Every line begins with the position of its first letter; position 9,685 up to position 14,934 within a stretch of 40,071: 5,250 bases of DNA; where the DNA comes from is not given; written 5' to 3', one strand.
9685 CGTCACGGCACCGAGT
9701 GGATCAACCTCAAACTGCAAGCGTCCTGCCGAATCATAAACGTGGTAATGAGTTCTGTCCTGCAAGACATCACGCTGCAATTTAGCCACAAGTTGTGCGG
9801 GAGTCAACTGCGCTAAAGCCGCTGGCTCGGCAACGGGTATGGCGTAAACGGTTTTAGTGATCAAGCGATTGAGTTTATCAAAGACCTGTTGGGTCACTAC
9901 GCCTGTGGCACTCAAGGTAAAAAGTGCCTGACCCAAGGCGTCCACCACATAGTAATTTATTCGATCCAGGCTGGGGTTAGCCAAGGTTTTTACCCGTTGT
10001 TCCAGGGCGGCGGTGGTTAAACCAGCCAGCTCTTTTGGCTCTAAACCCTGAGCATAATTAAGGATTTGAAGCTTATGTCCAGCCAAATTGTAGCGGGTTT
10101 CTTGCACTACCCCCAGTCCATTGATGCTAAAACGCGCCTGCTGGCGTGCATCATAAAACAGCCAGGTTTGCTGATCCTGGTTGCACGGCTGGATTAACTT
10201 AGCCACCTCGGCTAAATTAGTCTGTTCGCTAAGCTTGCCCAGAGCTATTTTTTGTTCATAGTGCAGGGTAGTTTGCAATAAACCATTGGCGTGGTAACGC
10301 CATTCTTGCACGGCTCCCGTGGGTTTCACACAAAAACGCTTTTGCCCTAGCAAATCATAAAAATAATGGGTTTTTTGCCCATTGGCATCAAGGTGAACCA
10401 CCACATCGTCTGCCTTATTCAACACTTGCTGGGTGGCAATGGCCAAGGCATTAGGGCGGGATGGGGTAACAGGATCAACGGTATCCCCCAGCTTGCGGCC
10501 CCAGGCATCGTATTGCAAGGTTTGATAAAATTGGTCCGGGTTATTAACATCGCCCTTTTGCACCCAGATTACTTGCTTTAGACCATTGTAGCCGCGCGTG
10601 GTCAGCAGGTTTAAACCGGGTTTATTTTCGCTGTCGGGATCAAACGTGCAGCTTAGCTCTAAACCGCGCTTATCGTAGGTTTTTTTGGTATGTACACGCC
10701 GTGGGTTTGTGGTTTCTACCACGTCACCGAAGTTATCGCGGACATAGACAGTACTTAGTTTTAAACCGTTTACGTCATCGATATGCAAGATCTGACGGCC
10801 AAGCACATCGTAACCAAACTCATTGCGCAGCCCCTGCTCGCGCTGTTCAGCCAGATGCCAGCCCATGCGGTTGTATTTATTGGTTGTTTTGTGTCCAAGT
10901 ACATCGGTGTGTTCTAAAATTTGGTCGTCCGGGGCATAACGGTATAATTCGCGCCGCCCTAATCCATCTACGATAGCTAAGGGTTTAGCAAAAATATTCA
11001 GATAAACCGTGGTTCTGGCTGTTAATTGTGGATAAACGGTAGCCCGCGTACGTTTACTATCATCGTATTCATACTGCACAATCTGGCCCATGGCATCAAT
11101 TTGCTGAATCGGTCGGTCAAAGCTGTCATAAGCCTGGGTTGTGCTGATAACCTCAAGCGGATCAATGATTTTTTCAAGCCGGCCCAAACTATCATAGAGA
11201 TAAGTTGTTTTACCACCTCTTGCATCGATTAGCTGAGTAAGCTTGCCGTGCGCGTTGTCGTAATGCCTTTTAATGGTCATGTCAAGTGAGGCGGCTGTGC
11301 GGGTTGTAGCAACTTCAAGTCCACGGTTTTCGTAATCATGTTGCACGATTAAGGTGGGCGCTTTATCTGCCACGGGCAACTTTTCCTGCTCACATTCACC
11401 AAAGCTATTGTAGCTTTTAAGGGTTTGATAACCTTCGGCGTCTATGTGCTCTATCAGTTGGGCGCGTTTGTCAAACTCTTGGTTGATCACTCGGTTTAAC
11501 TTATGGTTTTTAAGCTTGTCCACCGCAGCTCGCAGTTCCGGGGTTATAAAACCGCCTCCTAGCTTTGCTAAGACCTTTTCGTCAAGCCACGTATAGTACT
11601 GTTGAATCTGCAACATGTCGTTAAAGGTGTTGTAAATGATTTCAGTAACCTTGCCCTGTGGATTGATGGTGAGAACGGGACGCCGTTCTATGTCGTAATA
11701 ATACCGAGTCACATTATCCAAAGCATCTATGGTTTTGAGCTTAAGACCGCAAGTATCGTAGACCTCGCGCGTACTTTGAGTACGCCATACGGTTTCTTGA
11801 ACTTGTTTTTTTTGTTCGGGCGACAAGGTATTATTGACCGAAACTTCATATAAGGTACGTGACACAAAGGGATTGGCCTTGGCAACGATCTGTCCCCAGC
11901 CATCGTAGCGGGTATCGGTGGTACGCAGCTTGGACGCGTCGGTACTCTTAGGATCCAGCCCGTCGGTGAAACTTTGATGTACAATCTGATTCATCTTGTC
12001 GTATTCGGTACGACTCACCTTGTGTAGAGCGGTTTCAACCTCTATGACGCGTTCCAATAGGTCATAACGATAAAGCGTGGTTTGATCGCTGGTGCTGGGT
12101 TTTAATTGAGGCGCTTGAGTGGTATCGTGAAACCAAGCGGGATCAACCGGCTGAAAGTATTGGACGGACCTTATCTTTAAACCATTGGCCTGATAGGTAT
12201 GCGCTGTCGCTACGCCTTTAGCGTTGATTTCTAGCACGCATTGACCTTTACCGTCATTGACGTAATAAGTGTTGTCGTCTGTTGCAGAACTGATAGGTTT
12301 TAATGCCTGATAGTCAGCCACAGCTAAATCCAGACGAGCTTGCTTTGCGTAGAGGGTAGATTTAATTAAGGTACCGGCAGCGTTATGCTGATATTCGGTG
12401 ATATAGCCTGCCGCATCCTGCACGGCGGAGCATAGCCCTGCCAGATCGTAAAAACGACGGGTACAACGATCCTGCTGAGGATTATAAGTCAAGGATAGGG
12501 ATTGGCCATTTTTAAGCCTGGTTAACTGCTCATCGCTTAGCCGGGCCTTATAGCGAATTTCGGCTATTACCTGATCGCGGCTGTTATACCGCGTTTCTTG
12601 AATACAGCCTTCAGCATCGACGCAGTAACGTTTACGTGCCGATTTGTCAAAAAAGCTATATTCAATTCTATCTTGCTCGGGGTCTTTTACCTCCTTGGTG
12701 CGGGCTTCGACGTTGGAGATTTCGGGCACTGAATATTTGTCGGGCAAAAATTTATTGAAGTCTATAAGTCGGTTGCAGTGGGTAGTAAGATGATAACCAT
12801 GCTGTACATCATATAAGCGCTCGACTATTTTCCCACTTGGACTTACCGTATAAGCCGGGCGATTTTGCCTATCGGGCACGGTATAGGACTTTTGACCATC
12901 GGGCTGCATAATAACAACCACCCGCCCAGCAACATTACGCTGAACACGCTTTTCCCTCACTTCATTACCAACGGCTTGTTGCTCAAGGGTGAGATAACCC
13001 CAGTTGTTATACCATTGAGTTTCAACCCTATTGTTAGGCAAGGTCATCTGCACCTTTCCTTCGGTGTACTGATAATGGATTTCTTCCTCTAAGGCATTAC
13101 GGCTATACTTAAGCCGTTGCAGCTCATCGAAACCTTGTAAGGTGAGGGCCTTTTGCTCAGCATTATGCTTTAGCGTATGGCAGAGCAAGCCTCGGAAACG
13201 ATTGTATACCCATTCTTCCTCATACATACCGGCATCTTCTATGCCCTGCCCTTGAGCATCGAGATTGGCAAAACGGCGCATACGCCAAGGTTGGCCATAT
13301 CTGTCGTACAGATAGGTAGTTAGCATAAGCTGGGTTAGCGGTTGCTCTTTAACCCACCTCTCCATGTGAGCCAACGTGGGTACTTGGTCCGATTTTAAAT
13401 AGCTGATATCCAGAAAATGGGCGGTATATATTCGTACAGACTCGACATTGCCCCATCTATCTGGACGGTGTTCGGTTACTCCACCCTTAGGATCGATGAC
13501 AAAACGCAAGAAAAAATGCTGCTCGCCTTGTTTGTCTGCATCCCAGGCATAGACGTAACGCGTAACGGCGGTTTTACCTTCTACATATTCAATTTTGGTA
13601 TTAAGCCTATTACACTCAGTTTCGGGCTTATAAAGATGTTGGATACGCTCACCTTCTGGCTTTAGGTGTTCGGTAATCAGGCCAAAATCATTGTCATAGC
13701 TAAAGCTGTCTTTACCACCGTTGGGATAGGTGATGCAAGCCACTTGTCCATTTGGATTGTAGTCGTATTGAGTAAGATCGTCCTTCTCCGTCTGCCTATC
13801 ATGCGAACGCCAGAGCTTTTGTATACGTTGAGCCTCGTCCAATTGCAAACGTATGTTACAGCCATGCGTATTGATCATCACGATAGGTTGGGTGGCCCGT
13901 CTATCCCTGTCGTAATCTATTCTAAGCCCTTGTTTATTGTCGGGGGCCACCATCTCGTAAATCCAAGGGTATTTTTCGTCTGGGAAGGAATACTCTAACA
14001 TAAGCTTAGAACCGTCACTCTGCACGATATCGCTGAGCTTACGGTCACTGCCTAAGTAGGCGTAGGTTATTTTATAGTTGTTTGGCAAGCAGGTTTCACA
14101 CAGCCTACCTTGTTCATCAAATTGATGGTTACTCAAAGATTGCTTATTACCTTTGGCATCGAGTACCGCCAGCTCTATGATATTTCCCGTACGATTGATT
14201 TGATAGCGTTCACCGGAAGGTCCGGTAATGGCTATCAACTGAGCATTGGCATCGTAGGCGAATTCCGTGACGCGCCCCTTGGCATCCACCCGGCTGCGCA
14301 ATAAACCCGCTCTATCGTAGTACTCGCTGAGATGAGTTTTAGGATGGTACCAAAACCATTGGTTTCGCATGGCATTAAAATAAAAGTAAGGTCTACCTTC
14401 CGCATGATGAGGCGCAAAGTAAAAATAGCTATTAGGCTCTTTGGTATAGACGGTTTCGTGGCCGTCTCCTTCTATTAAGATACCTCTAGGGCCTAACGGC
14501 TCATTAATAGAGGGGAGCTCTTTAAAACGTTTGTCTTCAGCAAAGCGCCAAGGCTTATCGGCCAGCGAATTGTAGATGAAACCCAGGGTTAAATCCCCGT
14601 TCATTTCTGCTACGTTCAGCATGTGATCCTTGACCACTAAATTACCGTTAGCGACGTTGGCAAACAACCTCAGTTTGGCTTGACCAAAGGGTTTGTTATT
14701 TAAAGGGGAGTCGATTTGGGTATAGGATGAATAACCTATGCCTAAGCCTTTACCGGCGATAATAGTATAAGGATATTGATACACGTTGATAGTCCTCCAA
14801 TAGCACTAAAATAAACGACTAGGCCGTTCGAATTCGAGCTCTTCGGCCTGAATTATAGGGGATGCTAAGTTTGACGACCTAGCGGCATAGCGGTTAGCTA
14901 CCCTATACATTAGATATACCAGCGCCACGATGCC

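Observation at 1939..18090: Membrane-anchored RI-type LRR protein and a 4281-aa YD/Rhs toxin form one apparent operon: candidate undescribed toxin delivery or targeting module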

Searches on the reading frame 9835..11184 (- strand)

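Call 66: search_protein_families(library=pfam, proteins=[window:9835-11184:-], max_evalue=1)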
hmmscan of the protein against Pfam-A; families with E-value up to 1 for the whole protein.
window:9835-11184:- (450 aa): 1 family
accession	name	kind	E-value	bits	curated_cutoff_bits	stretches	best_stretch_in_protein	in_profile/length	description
PF05593.20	RHS_repeat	-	2.9e-16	59.8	22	2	19-52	1-34/38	RHS Repeat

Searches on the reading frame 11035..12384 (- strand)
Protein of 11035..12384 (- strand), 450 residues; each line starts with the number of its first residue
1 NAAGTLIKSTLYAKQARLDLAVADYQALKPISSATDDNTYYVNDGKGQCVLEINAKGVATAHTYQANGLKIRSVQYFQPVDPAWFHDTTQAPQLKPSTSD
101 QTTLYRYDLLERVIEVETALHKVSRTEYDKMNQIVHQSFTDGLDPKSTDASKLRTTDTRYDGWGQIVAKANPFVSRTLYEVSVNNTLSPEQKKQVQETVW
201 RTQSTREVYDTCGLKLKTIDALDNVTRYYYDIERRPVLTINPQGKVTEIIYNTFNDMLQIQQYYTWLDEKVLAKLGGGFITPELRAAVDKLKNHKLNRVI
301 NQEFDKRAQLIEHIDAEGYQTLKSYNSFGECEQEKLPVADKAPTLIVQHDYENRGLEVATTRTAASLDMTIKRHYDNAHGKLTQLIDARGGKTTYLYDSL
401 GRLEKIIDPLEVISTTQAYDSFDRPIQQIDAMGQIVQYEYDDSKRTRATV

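Call 66: search_protein_families(library=pfam, proteins=[window:11035-12384:-], max_evalue=1)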
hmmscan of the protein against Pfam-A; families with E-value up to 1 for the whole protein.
window:11035-12384:- (450 aa): 1 family
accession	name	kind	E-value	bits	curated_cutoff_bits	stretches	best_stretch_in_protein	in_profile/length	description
PF05593.20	RHS_repeat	-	2.9e-25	88.5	22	3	376-409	2-34/38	RHS Repeat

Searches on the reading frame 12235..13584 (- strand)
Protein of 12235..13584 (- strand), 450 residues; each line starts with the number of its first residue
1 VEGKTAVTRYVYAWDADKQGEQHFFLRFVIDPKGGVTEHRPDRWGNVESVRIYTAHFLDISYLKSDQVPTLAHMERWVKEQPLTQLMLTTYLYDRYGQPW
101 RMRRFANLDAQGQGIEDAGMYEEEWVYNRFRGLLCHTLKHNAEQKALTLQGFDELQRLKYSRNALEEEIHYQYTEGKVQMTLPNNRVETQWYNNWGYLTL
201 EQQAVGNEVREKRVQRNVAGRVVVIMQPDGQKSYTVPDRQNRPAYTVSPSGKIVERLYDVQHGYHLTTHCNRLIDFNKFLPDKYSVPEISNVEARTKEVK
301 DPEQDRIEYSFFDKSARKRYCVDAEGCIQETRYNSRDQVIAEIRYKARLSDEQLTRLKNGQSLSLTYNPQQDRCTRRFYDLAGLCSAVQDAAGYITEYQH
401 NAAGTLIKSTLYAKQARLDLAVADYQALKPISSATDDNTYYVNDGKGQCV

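Call 66: search_protein_families(library=pfam, proteins=[window:12235-13584:-], max_evalue=1)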
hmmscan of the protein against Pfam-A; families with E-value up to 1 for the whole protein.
window:12235-13584:- (450 aa): 2 families
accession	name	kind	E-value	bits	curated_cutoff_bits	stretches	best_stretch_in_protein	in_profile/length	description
PF05593.20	RHS_repeat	-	9.2e-05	23.2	22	1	379-410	1-32/38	RHS Repeat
PF06255.18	MafB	-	0.093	12.6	25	1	314-415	126-228/312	Neisseria toxin MafB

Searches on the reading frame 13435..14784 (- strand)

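Call 66: search_protein_families(library=pfam, proteins=[window:13435-14784:-], max_evalue=1)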
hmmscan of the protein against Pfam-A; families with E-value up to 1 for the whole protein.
window:13435-14784:- (450 aa): 3 families
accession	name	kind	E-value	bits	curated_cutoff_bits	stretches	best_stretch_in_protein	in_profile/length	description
PF05593.20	RHS_repeat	-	2.6e-17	63.2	22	2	156-192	1-37/38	RHS Repeat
PF15283.12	DUF4595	-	0.0067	16.8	34.2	0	170-199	74-102/202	Domain of unknown function (DUF4595) with porin-like fold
PF03544.19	TonB_C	-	0.21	12.5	24.6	0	176-213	4-41/79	Gram-negative bacterial TonB protein C-terminal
